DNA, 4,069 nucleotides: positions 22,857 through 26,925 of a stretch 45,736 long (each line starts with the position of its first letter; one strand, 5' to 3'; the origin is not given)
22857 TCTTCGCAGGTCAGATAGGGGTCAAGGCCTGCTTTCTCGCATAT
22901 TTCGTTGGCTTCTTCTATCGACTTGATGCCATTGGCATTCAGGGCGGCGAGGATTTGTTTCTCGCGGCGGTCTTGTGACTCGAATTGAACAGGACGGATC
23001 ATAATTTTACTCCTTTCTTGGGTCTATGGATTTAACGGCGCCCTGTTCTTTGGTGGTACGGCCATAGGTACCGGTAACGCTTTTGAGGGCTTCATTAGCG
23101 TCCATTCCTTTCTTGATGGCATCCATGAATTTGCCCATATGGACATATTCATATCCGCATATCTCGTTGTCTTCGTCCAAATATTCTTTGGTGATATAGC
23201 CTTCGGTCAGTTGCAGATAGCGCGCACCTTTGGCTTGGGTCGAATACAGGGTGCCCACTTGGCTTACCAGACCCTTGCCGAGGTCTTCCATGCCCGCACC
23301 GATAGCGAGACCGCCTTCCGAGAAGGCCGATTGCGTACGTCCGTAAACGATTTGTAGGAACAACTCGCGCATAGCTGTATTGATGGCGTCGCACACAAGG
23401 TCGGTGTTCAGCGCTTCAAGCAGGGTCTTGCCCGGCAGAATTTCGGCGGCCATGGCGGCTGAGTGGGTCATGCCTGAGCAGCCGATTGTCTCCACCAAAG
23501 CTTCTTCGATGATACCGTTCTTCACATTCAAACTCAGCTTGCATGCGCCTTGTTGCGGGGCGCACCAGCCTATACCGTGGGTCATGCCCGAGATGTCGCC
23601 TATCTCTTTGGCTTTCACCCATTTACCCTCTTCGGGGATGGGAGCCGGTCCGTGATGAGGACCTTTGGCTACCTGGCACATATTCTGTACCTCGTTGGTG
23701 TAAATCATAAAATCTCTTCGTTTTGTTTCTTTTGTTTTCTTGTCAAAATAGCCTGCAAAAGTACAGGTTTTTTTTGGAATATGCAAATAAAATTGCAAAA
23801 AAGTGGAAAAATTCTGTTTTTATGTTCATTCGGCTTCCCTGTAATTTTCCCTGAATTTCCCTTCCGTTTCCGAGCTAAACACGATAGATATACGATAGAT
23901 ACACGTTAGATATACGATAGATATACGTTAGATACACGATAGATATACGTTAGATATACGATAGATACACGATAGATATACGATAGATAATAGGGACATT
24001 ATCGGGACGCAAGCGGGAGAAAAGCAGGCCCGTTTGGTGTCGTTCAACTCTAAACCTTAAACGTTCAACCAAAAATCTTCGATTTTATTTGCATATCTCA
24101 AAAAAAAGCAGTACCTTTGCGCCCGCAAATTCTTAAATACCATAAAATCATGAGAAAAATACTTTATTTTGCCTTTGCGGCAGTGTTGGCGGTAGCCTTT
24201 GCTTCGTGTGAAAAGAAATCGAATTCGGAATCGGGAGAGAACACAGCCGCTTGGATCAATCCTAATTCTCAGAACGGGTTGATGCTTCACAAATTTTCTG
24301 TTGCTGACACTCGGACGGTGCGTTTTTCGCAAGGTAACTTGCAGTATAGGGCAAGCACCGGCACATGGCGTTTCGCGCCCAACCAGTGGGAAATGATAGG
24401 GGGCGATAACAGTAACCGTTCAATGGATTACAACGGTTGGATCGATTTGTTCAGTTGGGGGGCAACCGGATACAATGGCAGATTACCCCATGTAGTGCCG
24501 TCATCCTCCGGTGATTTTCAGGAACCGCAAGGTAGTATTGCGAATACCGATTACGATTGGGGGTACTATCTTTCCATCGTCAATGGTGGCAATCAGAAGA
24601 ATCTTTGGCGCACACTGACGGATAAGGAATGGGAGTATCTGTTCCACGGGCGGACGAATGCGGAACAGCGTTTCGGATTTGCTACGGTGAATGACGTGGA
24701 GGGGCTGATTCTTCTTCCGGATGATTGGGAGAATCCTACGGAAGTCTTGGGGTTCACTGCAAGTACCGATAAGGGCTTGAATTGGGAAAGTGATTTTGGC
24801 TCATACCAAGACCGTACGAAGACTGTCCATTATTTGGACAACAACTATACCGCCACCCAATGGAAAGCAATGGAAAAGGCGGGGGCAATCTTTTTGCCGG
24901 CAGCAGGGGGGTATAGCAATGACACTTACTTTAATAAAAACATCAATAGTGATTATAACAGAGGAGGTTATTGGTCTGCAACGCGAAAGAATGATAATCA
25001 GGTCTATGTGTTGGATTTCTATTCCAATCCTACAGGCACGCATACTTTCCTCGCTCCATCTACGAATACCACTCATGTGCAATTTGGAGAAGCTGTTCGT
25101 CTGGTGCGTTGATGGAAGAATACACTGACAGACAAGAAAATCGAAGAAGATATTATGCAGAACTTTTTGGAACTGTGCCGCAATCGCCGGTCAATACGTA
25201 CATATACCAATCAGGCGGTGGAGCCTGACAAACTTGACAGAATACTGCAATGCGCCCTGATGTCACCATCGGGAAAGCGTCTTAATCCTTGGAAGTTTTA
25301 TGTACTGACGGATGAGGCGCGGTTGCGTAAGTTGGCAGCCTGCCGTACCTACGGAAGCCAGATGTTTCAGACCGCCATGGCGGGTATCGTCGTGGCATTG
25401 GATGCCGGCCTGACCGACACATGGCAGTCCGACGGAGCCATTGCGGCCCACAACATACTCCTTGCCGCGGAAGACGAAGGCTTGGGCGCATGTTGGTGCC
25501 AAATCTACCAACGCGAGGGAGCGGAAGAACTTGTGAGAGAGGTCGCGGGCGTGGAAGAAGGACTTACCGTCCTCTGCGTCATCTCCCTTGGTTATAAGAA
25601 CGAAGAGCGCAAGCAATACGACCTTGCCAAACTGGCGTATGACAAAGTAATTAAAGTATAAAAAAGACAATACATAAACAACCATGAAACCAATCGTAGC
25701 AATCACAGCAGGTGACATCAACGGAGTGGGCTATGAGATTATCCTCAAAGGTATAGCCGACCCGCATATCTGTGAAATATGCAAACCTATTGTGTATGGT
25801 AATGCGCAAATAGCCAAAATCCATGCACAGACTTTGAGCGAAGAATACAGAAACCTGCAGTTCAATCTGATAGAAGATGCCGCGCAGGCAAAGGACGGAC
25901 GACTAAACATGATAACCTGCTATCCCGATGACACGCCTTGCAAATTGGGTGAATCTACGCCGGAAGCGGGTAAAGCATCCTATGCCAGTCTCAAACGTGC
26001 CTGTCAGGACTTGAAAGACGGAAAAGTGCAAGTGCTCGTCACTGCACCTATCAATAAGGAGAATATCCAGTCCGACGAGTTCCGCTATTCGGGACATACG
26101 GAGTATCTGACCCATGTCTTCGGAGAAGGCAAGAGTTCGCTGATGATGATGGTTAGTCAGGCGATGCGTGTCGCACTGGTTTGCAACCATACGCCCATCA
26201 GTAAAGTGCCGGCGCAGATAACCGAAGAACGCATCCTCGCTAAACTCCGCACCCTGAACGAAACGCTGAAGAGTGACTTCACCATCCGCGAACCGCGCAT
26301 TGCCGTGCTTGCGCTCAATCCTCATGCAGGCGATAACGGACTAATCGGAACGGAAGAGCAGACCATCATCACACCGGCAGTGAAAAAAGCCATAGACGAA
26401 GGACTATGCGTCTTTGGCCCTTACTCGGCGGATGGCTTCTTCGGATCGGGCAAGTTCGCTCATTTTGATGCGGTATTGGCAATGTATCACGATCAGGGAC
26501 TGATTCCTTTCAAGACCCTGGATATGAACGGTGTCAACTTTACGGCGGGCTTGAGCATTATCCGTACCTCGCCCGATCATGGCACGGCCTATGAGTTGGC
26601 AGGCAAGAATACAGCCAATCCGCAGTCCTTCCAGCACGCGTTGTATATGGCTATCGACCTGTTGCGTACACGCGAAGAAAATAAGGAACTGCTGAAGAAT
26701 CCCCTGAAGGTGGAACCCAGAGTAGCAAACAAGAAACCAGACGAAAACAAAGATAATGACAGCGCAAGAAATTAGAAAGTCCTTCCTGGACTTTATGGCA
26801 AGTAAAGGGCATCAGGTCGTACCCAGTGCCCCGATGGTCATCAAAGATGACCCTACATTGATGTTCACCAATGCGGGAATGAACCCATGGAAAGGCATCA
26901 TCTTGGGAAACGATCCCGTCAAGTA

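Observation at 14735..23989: Two homologous 110-bp arrays of an 11-bp unit (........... x10), direct orientation, 9 kb apart, each upstream of a surface-protein promoter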

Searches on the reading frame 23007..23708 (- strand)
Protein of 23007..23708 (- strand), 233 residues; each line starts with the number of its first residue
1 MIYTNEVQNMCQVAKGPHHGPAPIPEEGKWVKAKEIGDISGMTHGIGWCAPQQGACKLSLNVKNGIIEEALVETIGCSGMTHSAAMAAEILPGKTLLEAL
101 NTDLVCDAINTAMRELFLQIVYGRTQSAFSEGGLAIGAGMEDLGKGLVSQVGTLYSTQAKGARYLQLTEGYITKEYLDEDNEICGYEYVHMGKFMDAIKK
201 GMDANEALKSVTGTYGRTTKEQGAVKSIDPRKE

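Call 9: search_protein_families(library=pfam, proteins=[window:23007-23708:-])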
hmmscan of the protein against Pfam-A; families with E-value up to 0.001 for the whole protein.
window:23007-23708:- (233 aa): 1 family
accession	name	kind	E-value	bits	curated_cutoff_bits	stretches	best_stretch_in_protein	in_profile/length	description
PF01592.21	NifU_N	-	0.00042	20.9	22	1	57-113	39-95/127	NifU-like N terminal domain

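Call 27: find_encoding_contigs(protein=window:23007-23708:-, flank=10000, max_places=10)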
Protein window:23007-23708:- (233 aa): 23 contigs read that carry it; 10 places shown.
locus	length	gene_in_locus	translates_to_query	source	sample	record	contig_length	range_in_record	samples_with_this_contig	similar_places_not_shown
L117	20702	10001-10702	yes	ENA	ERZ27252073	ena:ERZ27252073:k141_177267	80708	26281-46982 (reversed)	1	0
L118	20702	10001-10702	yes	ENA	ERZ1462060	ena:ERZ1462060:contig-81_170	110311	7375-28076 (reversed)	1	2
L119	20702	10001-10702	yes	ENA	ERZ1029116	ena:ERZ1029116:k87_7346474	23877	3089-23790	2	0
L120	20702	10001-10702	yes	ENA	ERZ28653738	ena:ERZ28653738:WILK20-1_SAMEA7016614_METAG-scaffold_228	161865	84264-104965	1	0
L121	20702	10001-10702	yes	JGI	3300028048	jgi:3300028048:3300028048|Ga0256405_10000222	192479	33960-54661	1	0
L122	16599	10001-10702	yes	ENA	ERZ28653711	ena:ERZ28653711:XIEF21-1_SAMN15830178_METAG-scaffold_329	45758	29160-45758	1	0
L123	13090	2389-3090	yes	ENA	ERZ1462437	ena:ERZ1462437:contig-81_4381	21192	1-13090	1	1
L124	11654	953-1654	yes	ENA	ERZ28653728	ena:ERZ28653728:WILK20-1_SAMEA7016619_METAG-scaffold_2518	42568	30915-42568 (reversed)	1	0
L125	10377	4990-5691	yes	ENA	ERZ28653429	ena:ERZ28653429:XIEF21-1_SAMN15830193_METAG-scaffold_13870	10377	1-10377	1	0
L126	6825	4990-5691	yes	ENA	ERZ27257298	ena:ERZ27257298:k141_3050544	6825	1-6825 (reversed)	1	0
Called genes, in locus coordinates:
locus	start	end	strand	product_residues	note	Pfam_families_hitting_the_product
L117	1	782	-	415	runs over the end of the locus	PF00005:ABC_tran, PF13304:AAA_21 (faint), PF14524:Wzt_C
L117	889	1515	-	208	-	PF02075:RuvC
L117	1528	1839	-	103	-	PF04977:DivIC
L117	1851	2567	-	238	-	PF21948:LplA-B_cat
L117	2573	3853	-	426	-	PF07969:Amidohydro_3 (faint), PF01979:Amidohydro_1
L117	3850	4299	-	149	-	PF04138:GtrA_DPMS_TM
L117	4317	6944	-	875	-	PF01411:tRNA-synt_2c, PF07973:tRNA_SAD, PF02272:DHHA1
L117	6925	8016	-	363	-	PF04166:PdxA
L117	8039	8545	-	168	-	PF14512:TM1586_NiRdase (weak), PF00881:Nitroreductase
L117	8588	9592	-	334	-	-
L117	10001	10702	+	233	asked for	-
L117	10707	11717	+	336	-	PF14057:GGGtGRT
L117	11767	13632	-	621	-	PF00664:ABC_membrane, PF00005:ABC_tran, PF00270:DEAD (faint), PF02463:SMC_N (weak)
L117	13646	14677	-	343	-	PF02606:LpxK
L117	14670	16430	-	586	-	PF01343:Peptidase_S49, PF25145:NfeD1b_N, PF01343:Peptidase_S49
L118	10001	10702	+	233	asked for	-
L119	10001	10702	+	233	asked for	-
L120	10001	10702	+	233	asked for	-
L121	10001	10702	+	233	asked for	-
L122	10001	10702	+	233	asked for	-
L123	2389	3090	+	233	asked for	-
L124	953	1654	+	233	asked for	-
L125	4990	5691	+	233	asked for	-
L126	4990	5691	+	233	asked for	-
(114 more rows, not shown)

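Call 68: search_protein_families(library=ncbifam, max_evalue=0.01, proteins=[window:23007-23708:-])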
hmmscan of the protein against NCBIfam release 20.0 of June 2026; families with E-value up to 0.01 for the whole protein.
window:23007-23708:- (233 aa): 3 families
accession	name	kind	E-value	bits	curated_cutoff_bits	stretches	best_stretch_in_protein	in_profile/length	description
TIGR03419.1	NifU_clost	equivalog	5.3e-06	26.9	187.9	1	33-103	12-85/121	Fe-S cluster assembly scaffold protein NifU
TIGR01999.1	iscU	equivalog_domain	0.00026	21.1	192.4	1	55-101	38-85/124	Fe-S cluster assembly scaffold IscU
TIGR01994.1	SUF_scaf_2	equivalog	0.0021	18.1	92.5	1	57-102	41-86/137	Fe-S cluster assembly sulfur transfer protein SufU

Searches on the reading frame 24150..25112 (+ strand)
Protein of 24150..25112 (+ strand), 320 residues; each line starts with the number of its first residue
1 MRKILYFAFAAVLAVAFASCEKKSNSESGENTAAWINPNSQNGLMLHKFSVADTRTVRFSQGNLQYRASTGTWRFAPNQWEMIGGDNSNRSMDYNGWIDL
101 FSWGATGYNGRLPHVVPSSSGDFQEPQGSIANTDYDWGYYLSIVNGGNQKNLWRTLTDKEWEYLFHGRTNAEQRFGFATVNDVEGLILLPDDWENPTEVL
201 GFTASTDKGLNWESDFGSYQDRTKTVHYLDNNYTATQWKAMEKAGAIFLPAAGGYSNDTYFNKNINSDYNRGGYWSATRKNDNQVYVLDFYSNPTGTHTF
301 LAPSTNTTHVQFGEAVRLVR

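Call 9: search_protein_families(library=pfam, proteins=[window:24150-25112:+])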
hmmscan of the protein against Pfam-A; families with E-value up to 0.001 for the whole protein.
window:24150-25112:+ (320 aa): 0 families

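Call 68: search_protein_families(library=ncbifam, max_evalue=0.01, proteins=[window:24150-25112:+])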
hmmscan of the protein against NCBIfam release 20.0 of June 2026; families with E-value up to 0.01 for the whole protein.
window:24150-25112:+ (320 aa): 1 family
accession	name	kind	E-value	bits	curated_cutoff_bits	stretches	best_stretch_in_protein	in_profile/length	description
NF050142.1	PG1828_fam_lipo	equivalog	4.8e-05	24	50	1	1-33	1-34/59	PG1828 family lipoprotein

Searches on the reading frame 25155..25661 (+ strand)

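Call 9: search_protein_families(library=pfam, proteins=[window:25155-25661:+])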
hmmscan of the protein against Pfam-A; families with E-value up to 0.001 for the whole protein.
window:25155-25661:+ (168 aa): 2 families
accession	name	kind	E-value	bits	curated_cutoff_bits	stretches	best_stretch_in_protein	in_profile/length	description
PF00881.29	Nitroreductase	-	4.1e-26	92.6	23.5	2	9-61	2-54/167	Nitroreductase family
PF14512.11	TM1586_NiRdase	-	2e-09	37.8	27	1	3-153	1-138/215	Putative TM nitroreductase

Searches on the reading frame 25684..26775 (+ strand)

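Call 9: search_protein_families(library=pfam, proteins=[window:25684-26775:+])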
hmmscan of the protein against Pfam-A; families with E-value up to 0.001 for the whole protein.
window:25684-26775:+ (363 aa): 1 family
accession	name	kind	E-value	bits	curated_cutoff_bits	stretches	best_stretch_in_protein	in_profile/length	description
PF04166.17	PdxA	-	9.3e-111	370.2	27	1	31-323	1-286/286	Pyridoxal phosphate biosynthetic protein PdxA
